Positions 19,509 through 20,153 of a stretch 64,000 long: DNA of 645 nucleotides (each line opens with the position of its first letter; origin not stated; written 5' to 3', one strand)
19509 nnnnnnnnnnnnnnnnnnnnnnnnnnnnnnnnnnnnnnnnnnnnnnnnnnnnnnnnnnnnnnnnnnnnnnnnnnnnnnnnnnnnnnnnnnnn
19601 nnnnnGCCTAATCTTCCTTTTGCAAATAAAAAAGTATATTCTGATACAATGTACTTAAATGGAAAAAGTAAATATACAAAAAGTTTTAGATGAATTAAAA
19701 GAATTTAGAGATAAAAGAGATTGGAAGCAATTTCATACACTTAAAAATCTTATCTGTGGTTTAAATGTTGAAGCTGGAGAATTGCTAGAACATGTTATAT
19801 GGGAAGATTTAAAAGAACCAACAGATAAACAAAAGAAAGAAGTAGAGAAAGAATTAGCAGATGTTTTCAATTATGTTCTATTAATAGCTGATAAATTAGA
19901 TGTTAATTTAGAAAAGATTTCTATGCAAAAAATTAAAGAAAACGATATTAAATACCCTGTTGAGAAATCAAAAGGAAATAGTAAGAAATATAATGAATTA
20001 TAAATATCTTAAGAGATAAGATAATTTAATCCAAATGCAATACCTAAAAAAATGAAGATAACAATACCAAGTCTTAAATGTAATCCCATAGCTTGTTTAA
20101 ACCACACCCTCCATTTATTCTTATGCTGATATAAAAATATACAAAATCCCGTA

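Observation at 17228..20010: tRNA-Ser-adjacent AT-rich three-gene module: Mrr-cat nuclease fusion + HExxH mini-zincin + MazG-like NTP-PPase; candidate undescribed defence system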

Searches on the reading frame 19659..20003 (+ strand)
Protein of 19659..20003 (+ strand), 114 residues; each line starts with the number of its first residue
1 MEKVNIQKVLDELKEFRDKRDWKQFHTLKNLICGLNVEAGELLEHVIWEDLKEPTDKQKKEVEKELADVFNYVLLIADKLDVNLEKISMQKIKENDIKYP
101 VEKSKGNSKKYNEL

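Call 4: search_protein_families(library=pfam, proteins=[window:19659-20003:+], max_evalue=0.1)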
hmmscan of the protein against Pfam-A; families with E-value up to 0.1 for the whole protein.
window:19659-20003:+ (114 aa): 5 families
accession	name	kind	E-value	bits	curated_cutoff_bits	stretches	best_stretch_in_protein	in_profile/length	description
PF12643.12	MazG-like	-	4.7e-14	52.8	27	1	36-114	4-85/85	MazG-like family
PF08761.16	dUTPase_2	-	1.3e-05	26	22.9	1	6-97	8-99/162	dUTPase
PF03819.22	MazG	-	0.00084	20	22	1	28-87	3-58/74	MazG nucleotide pyrophosphohydrolase domain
PF07997.16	DUF1694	-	0.054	14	25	1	56-108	46-98/117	Protein of unknown function (DUF1694)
PF17002.10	DUF5089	-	0.055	13.7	36.1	1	42-113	119-189/193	Domain of unknown function (DUF5089)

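Call 5: search_protein_families(library=padloc, proteins=[window:19659-20003:+], max_evalue=0.1)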
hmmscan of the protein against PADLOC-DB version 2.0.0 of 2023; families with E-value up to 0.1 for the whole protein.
window:19659-20003:+ (114 aa): 0 families

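Call 6: search_protein_families(library=ncbifam, proteins=[window:19659-20003:+], max_evalue=0.1)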
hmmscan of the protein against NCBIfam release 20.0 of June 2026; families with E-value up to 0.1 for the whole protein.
window:19659-20003:+ (114 aa): 1 family
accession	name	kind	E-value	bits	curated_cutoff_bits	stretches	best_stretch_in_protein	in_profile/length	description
NF001613.0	PRK00400.1-5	equivalog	0.03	14.3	120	1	10-90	9-88/107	phosphoribosyl-ATP diphosphatase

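Call 7: search_protein_families(library=phrogs, proteins=[window:19659-20003:+], max_evalue=0.01)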
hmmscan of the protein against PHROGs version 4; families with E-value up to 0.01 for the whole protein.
window:19659-20003:+ (114 aa): 5 families
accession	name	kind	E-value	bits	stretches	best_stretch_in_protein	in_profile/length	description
phrog_3301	-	other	1e-09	39.5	1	6-107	50-164/169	pyrophosphatase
phrog_173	-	DNA, RNA and nucleotide metabolism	0.00022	22.2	1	5-96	37-128/196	nucleoside triphosphate pyrophosphohydrolase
phrog_229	-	other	0.00045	20.5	1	32-87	279-333/533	MazG-like pyrophosphatase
phrog_9147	-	unknown function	0.0031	18.2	1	49-95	45-91/204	-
phrog_22758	-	other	0.0039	17.9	1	28-89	130-193/221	MazG-like pyrophosphatase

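Call 44: find_homologous_proteins(query=window:19659-20003:+)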
Query window:19659-20003:+ (114 aa): 562 proteins with E <= 0.001 among 575 candidates; the best 120 are listed.
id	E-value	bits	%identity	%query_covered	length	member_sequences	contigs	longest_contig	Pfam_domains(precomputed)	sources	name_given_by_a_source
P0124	1.6e-65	236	100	100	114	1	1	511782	PF12643.13,PF08761.17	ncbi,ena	-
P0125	7.2e-36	141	58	98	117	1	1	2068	PF12643.13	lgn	-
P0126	4.6e-29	119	50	96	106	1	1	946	PF12643.13,PF08761.17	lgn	-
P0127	2.3e-28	117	53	96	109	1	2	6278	PF12643.13,PF08761.17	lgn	-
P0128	2.7e-28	116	52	96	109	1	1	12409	PF12643.13,PF08761.17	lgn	-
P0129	4.2e-28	116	51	96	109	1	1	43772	PF03819.23,PF12643.13,PF08761.17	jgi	jgi:NTP pyrophosphatase (non-canonical NTP hydrolase)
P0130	5.1e-28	115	53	96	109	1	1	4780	PF12643.13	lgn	-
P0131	8.2e-28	115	51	96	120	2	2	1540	PF12643.13,PF08761.17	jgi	-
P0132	9.6e-28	115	51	96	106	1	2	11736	PF12643.13,PF08761.17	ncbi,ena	-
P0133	1.0e-27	115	50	96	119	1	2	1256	PF12643.13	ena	-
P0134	1.0e-27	114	53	96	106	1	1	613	PF03819.23,PF12643.13,PF08761.17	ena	-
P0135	1.4e-27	114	55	92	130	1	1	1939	PF12643.13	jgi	-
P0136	2.0e-27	114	56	95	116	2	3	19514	PF03819.23,PF12643.13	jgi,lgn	jgi:dCTP diphosphatase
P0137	3.0e-27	113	53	95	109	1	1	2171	PF03819.23,PF12643.13,PF08761.17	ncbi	-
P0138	3.3e-27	113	51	96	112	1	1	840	PF12643.13,PF08761.17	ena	-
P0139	4.0e-27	113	50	97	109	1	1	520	PF12643.13,PF08761.17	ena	-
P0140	4.3e-27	113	50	96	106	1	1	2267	PF03819.23,PF12643.13,PF08761.17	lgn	-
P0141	5.8e-27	112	54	96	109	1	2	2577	PF03819.23,PF12643.13,PF08761.17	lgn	-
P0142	6.1e-27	112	55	96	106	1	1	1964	PF03819.23,PF12643.13,PF08761.17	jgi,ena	-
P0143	6.9e-27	112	51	96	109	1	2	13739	PF12643.13,PF08761.17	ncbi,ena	-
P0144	7.8e-27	112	51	97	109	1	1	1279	PF12643.13,PF08761.17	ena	-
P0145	1.1e-26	111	51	96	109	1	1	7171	PF12643.13,PF08761.17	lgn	-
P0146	1.2e-26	111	50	96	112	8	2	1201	PF12643.13,PF08761.17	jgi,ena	-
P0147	1.3e-26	111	53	95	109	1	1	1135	PF12643.13,PF08761.17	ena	-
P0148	1.6e-26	111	50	96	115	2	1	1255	PF12643.13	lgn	-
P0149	1.7e-26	111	51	96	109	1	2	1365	PF12643.13,PF08761.17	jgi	jgi:NTP pyrophosphatase (non-canonical NTP hydrolase)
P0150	1.7e-26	111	56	95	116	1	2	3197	PF12643.13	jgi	-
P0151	2.1e-26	110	50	96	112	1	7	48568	PF12643.13,PF08761.17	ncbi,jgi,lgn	jgi:NTP pyrophosphatase (non-canonical NTP hydrolase)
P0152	2.1e-26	110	50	96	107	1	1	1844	PF03819.23,PF12643.13,PF08761.17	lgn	-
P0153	2.5e-26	110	52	96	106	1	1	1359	PF12643.13,PF08761.17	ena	-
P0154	2.6e-26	110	53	96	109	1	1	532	PF12643.13,PF08761.17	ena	-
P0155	2.6e-26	110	50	96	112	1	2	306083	PF12643.13,PF08761.17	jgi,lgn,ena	jgi:NTP pyrophosphatase (non-canonical NTP hydrolase)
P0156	2.6e-26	110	54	96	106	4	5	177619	PF03819.23,PF12643.13,PF08761.17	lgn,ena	-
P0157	2.7e-26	110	50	97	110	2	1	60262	PF12643.13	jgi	-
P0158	2.9e-26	110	50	96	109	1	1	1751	PF12643.13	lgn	-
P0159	2.9e-26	110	50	96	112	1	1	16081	PF12643.13,PF08761.17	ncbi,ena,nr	ncbi:nucleotide pyrophosphohydrolase [Vicingaceae bacterium]|nr:nucleotide pyrophosphohydrolase [Vic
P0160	3.1e-26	110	59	92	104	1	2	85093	PF12643.13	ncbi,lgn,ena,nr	ncbi:MAG: nucleotide pyrophosphohydrolase [Candidatus Saccharibacteria bacterium]|nr:nucleotide pyro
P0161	3.5e-26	110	59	92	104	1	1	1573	PF12643.13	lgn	-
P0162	3.6e-26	110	50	96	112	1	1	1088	PF12643.13,PF08761.17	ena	-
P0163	3.7e-26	110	50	97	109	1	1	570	PF12643.13,PF08761.17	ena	-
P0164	3.8e-26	109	49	96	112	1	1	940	PF12643.13,PF08761.17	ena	-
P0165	4.4e-26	109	52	96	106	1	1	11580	PF12643.13,PF08761.17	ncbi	-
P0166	4.5e-26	109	51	95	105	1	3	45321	PF12643.13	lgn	-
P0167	6.2e-26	109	54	96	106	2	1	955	PF12643.13,PF08761.17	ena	-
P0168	6.5e-26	109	53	100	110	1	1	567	PF03819.23,PF12643.13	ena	-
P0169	6.6e-26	109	48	99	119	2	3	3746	PF12643.13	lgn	-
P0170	6.7e-26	109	51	96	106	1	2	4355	PF12643.13,PF08761.17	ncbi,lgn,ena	-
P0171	6.9e-26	109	50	97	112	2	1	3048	PF12643.13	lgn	-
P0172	7.2e-26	109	50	96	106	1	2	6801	PF03819.23,PF12643.13,PF08761.17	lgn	-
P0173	8.1e-26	108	54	95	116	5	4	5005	PF03819.23,PF12643.13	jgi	-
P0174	8.5e-26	108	50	96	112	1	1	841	PF12643.13,PF08761.17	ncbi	-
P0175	9.9e-26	108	50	96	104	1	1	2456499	PF03819.23,PF12643.13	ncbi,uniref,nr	ncbi:nucleotide pyrophosphohydrolase [Clostridium sp. 'White wine YQ']|uniref:nucleotide pyrophospho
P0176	1.0e-25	108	51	99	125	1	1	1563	PF12643.13,PF08761.17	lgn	-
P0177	1.0e-25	108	58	95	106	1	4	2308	PF12643.13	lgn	-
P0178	1.1e-25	108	54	95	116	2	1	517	PF03819.23,PF12643.13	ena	-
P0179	1.2e-25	108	51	96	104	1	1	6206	PF03819.23,PF12643.13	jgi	jgi:NTP pyrophosphatase (non-canonical NTP hydrolase)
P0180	1.3e-25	108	50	95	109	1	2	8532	PF12643.13,PF08761.17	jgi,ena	jgi:NTP pyrophosphatase (non-canonical NTP hydrolase)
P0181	1.3e-25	108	50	96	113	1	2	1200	PF12643.13,PF08761.17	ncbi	-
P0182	1.3e-25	108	49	96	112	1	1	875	PF12643.13,PF08761.17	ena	-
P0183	1.4e-25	108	50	96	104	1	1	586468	PF03819.23,PF12643.13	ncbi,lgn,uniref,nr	ncbi:nucleotide pyrophosphohydrolase [Clostridium paridis]|uniref:Nucleotide pyrophosphohydrolase n=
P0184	1.7e-25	107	54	89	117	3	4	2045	PF12643.13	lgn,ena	-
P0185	1.7e-25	107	50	96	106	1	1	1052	PF12643.13,PF08761.17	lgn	-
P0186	1.8e-25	107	50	97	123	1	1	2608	PF03819.23,PF12643.13,PF08761.17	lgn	-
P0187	1.9e-25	107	50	97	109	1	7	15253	PF12643.13,PF08761.17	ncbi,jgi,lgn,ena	-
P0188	1.9e-25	107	51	96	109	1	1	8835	PF12643.13,PF08761.17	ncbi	-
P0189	2.0e-25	107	53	99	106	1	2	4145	PF03819.23,PF12643.13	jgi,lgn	-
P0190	2.0e-25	107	51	96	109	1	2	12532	PF12643.13,PF08761.17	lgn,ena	-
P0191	2.0e-25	107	51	95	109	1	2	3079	PF12643.13,PF08761.17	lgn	-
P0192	2.0e-25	107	50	97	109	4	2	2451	PF12643.13,PF08761.17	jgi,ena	-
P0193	2.1e-25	107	48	97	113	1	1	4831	PF12643.13,PF08761.17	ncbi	-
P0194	2.1e-25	107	50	97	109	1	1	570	PF12643.13,PF08761.17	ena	-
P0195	2.2e-25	107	50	96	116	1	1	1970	PF12643.13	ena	-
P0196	2.2e-25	107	49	96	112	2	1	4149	PF12643.13,PF08761.17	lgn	-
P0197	2.2e-25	107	47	98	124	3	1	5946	PF12643.13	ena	-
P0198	2.3e-25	107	50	96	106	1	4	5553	PF12643.13,PF08761.17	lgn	-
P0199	2.6e-25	107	50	96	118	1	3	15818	PF12643.13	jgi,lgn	jgi:NTP pyrophosphatase (non-canonical NTP hydrolase)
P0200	2.7e-25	107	53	97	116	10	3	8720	PF12643.13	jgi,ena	jgi:dCTP diphosphatase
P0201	2.7e-25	107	50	96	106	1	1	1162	PF12643.13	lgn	-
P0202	2.9e-25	107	49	97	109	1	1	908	PF12643.13,PF08761.17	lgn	-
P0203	2.9e-25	107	50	96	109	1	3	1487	PF12643.13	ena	-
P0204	3.1e-25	107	52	96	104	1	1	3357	PF03819.23,PF12643.13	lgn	-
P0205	3.2e-25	107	49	96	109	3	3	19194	PF12643.13,PF08761.17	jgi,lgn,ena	jgi:NTP pyrophosphatase (non-canonical NTP hydrolase)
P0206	3.2e-25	107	51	95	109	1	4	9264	PF03819.23,PF12643.13,PF08761.17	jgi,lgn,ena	jgi:NTP pyrophosphatase (non-canonical NTP hydrolase)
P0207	3.2e-25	107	51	95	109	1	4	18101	PF03819.23,PF12643.13,PF08761.17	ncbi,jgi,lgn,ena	jgi:NTP pyrophosphatase (non-canonical NTP hydrolase)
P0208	3.2e-25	106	54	95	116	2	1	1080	PF12643.13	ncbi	-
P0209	3.3e-25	106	49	96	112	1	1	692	PF12643.13,PF08761.17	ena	-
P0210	3.3e-25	106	52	97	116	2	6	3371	PF03819.23,PF12643.13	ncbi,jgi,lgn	-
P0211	3.5e-25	106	49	95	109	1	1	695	PF12643.13,PF08761.17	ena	-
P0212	3.6e-25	106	48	99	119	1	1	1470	PF12643.13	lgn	-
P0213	3.6e-25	106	51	97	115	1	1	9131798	PF12643.13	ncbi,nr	ncbi:MAG: nucleotide pyrophosphohydrolase [Candidatus Aminicenantes bacterium]|nr:MAG: nucleotide py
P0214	3.7e-25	106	49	96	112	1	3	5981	PF12643.13,PF08761.17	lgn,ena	-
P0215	3.8e-25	106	51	96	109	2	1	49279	PF03819.23,PF12643.13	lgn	-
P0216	3.9e-25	106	50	95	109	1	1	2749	PF12643.13,PF08761.17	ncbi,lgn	-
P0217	4.1e-25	106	49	96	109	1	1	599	PF03819.23,PF12643.13,PF08761.17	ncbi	-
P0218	4.1e-25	106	50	93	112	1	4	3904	PF12643.13,PF08761.17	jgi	-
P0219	4.2e-25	106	50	96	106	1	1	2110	PF12643.13,PF08761.17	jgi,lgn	jgi:NTP pyrophosphatase (non-canonical NTP hydrolase)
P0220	4.3e-25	106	50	96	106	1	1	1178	PF03819.23,PF12643.13,PF08761.17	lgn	-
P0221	4.3e-25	106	49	96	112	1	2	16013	PF12643.13,PF08761.17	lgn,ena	-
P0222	4.4e-25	106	49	96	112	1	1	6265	PF12643.13,PF08761.17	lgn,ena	-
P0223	4.4e-25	106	49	95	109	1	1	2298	PF12643.13,PF08761.17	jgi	jgi:NTP pyrophosphatase (non-canonical NTP hydrolase)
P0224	4.5e-25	106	48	96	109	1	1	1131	PF12643.13,PF08761.17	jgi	jgi:NTP pyrophosphatase (non-canonical NTP hydrolase)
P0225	4.5e-25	106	52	96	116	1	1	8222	PF12643.13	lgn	-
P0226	4.8e-25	106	50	95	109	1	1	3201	PF12643.13,PF08761.17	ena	-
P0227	4.9e-25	106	50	96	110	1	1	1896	PF12643.13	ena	-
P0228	5.3e-25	106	49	95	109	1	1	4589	PF12643.13,PF08761.17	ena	-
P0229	5.3e-25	106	52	96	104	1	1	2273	PF03819.23,PF12643.13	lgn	-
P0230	5.4e-25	106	47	98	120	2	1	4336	PF03819.23,PF12643.13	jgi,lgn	-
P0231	5.5e-25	106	50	96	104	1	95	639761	PF12643.13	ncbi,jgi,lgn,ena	ncbi:MAG: nucleotide pyrophosphohydrolase [Acutalibacteraceae bacterium]|jgi:NTP pyrophosphatase (no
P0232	5.5e-25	106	49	95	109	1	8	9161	PF12643.13,PF08761.17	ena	-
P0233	5.7e-25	106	49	96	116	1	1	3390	PF12643.13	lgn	-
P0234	5.9e-25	106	49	96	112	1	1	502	PF12643.13,PF08761.17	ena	-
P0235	5.9e-25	106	50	95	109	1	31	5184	PF12643.13,PF08761.17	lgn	-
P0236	6.2e-25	106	49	96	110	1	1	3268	PF12643.13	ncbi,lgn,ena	-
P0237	6.3e-25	106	50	96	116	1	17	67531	PF12643.13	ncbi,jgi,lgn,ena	-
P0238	6.5e-25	106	49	96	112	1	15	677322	PF12643.13,PF08761.17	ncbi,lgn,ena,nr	ncbi:MAG: nucleotide pyrophosphohydrolase [Crocinitomicaceae bacterium]|nr:nucleotide pyrophosphohyd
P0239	7.1e-25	105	50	96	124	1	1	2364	PF12643.13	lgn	-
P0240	7.2e-25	105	55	87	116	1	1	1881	PF03819.23,PF12643.13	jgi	jgi:dCTP diphosphatase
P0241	7.5e-25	105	50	96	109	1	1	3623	PF12643.13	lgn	-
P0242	7.6e-25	105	47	99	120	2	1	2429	PF12643.13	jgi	-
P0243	8.7e-25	105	54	89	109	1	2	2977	PF03819.23,PF12643.13,PF08761.17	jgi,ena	jgi:NTP pyrophosphatase (non-canonical NTP hydrolase)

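Call 45: find_encoding_contigs(protein=P0160, flank=5000, max_places=2)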
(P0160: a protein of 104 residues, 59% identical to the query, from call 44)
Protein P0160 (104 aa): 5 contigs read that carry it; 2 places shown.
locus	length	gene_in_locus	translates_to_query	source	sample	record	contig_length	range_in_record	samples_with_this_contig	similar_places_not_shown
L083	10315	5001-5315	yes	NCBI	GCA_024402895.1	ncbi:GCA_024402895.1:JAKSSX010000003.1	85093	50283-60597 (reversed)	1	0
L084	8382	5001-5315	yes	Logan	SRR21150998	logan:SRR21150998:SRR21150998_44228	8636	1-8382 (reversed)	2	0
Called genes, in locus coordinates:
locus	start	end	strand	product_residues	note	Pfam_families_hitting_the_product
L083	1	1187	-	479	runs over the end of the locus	-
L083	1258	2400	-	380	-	PF13421:Band_7_1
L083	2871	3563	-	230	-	-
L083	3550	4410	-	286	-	-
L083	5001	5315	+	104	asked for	PF12643:MazG-like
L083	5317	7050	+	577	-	PF04851:ResIII (faint), PF01541:GIY-YIG, PF25199:nSTAND_NTPase5 (faint), PF09848:SLFN-g3_helicase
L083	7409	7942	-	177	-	PF00719:Pyrophosphatase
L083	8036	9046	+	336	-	PF00044:Gp_dh_N, PF02800:Gp_dh_C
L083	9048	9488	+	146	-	PF02502:LacAB_rpiB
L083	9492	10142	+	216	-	PF00834:Ribul_P_3_epim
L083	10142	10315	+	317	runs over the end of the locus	PF00294:PfkB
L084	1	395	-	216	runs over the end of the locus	?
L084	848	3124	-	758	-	PF00270:DEAD (faint), PF04851:ResIII, PF18766:SWI2_SNF2 (weak)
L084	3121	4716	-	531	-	PF01555:N6_N4_Mtase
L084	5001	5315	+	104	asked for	PF12643:MazG-like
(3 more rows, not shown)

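Call 46: find_encoding_contigs(protein=P0129, flank=5000, max_places=2)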
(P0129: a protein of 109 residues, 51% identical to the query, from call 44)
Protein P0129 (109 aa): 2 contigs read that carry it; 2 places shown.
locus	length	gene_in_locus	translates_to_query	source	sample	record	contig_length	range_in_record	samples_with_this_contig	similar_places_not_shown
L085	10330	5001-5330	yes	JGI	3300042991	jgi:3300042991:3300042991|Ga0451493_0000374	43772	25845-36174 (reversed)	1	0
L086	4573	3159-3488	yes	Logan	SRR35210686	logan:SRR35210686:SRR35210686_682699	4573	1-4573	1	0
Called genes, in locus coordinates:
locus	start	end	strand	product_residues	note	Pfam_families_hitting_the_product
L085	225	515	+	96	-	PF12728:HTH_17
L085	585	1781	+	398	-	PF05272:VapE-like_dom, PF19263:DUF5906 (weak)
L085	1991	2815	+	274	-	PF08800:BT4734-like_N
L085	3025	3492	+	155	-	PF14559:TPR_19 (faint), PF13174:TPR_6 (faint), PF13431:TPR_17 (faint), PF07719:TPR_2 (faint), PF13181:TPR_8 (faint), PF13414:TPR_11 (faint)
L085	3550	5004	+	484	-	-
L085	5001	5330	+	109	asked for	PF08761:dUTPase_2, PF03819:MazG (weak), PF12643:MazG-like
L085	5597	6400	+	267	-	PF09407:AbiEi_1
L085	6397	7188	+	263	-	PF08843:AbiEii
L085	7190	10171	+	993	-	PF04851:ResIII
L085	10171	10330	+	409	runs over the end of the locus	PF17761:DUF1016_N, PF06250:YhcG_C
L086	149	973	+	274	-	PF08800:BT4734-like_N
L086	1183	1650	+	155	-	PF14559:TPR_19 (faint), PF13174:TPR_6 (faint), PF13431:TPR_17 (faint), PF07719:TPR_2 (faint), PF13181:TPR_8 (faint), PF13414:TPR_11 (faint)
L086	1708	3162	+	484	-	-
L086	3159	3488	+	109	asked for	PF08761:dUTPase_2, PF03819:MazG (weak), PF12643:MazG-like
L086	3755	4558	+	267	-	PF09407:AbiEi_1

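Call 47: find_encoding_contigs(protein=P0156, flank=5000, max_places=2)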
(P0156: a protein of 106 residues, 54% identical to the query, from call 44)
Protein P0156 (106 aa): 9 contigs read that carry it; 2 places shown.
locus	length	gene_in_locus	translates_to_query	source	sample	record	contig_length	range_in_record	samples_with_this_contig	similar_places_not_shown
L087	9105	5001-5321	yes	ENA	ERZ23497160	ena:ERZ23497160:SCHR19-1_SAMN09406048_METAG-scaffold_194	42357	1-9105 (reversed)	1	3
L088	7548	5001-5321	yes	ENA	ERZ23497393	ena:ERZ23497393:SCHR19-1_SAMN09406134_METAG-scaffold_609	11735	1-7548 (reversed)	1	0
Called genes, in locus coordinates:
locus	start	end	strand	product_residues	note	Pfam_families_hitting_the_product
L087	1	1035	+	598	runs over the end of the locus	-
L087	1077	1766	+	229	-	PF00535:Glycos_transf_2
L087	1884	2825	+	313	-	-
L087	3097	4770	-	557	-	PF13489:Methyltransf_23, PF08241:Methyltransf_11, PF08242:Methyltransf_12, PF13649:Methyltransf_25, PF13847:Methyltransf_31 (weak), PF13395:HNH_4 (weak)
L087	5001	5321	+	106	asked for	PF08761:dUTPase_2 (weak), PF03819:MazG (weak), PF12643:MazG-like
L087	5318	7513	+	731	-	PF04851:ResIII (weak), PF09848:SLFN-g3_helicase, PF00717:Peptidase_S24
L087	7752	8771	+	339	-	-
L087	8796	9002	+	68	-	-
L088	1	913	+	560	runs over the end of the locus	-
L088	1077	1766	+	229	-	PF00535:Glycos_transf_2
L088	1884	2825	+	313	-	-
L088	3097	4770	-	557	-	PF13489:Methyltransf_23, PF08241:Methyltransf_11, PF08242:Methyltransf_12, PF13649:Methyltransf_25, PF13847:Methyltransf_31 (weak), PF13395:HNH_4 (weak)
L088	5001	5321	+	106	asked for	PF08761:dUTPase_2 (weak), PF03819:MazG (weak), PF12643:MazG-like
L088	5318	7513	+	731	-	PF04851:ResIII (weak), PF09848:SLFN-g3_helicase, PF00717:Peptidase_S24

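Call 49: search_protein_families(library=padloc, proteins=[L085:3550-5004:+, L083:5317-7050:+, L087:5318-7513:+, L085:7190-10171:+], max_evalue=0.001)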
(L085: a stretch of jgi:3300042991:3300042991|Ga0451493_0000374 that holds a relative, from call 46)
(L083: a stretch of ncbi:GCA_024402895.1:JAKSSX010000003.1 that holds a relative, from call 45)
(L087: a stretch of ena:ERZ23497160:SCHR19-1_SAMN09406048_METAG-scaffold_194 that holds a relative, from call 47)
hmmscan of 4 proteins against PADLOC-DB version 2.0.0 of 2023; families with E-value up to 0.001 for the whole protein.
L085:3550-5004:+ (484 aa): 0 families

L083:5317-7050:+ (577 aa): 6 families
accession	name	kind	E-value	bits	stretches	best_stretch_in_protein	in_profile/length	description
PDLC04925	PDC-S14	-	3.1e-09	34.3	1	39-110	76-145/301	-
PDLC04923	PDC-S14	-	1.4e-07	28.9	1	39-109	85-153/320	-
PDLC04922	PDC-S14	-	1.8e-07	28.8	1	10-109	30-125/305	-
PDLC05014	PDC-S41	-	2.2e-07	27.6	1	319-560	392-622/657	-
PDLC04476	PDC-M16A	-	0.00014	18.5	1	169-211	10-52/691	-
PDLC00309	PtuA1|PtuA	-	0.00044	17.4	1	179-237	24-80/413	AAA ATPase domain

L087:5318-7513:+ (731 aa): 5 families
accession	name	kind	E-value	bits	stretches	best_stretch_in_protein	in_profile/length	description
PDLC02372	Nhi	-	1.3e-12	45.1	1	276-420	260-375/470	-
PDLC02350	AbiO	-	8.9e-12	42.5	1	277-421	255-372/468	AbiO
PDLC04925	PDC-S14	-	2.6e-06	24.7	1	35-111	65-145/301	-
PDLC04923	PDC-S14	-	4.3e-06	24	1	36-109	74-152/320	-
PDLC04922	PDC-S14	-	6.1e-06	23.7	1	33-110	50-125/305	-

L085:7190-10171:+ (993 aa): 3 families
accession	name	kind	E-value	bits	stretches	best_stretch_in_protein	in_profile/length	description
PDLC03647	REase_III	-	1.4e-06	24.8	0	847-937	852-936/989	Type III restriction enzyme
PDLC03649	REase_III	-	2.5e-05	20.4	0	885-945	872-929/973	Type III restriction enzyme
PDLC03648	REase_III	-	7.3e-05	19.1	1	597-639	312-354/871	Type III restriction enzyme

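Call 86: search_solved_structures(query=window:19659-20003:+, max_evalue=0.01)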
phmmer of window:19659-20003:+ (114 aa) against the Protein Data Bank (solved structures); distinct sequences matched with E-value up to 0.01: 8.
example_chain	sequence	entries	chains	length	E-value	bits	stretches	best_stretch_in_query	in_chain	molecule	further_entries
4qgp_A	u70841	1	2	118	1.5e-17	67.2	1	6-102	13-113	pyrophosphatase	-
2a3q_A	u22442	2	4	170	4.7e-14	56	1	14-114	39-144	hypothetical protein | Protein RS21-C6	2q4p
6sqw_A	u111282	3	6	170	4.7e-14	56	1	14-114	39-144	dCTP pyrophosphatase 1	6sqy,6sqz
2oie_A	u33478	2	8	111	2.5e-09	40.8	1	14-93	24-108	RS21-C6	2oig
7mu5_A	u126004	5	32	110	3.1e-09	40.5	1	14-100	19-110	dCTP pyrophosphatase 1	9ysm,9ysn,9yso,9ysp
2q73_A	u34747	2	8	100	0.0017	22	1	34-99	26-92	Hypothetical protein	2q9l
2q5z_A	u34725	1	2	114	0.0026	21.4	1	33-99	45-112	Hypothetical protein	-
5ie9_A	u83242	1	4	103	0.0084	19.8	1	31-87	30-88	Nucleotide pyrophosphohydrolase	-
